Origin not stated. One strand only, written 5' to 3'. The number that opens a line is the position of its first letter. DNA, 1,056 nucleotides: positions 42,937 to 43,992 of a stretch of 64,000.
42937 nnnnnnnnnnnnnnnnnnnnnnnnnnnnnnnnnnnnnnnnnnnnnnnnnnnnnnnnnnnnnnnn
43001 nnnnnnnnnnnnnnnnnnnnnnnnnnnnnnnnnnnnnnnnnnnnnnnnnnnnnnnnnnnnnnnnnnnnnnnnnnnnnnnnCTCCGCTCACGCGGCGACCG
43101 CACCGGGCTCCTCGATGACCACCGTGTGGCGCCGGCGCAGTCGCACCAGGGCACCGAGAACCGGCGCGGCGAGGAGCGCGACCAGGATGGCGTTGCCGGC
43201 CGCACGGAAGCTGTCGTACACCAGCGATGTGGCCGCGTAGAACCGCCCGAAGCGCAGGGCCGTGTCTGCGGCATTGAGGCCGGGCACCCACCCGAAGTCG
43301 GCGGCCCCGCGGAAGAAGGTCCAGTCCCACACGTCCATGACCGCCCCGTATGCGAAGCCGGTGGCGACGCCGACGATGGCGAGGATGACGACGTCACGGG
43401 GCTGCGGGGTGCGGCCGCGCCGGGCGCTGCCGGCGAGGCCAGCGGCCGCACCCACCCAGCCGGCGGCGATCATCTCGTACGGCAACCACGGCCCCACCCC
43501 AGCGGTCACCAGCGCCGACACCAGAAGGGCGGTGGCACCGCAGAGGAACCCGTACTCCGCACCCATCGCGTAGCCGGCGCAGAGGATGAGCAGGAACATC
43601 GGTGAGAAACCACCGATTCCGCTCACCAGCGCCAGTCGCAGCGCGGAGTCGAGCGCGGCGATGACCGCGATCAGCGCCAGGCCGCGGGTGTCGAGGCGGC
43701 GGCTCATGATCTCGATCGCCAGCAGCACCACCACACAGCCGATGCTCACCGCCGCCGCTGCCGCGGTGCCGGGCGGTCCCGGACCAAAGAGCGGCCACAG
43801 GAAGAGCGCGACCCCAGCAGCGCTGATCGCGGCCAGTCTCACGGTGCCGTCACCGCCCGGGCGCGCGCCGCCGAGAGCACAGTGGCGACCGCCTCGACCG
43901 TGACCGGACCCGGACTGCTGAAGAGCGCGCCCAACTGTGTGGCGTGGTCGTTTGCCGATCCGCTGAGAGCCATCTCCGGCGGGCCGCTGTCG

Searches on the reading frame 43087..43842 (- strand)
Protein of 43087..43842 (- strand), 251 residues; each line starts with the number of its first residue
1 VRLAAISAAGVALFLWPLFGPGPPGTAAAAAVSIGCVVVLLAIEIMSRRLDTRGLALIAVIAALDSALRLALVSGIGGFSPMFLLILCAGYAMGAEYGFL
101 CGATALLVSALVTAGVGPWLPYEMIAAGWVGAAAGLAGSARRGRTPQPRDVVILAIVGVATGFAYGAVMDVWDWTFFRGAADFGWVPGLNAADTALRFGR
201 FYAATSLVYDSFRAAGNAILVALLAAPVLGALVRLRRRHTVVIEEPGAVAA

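Call 53: search_protein_families(library=pfam, proteins=[window:43087-43842:-], max_evalue=0.001)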
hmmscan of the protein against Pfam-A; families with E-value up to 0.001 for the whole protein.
window:43087-43842:- (251 aa): 1 family
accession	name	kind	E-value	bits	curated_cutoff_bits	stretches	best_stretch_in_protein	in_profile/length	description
PF12822.12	ECF_trnsprt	-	4.3e-08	33.8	30.7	1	55-224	3-168/169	ECF transporter, substrate-specific component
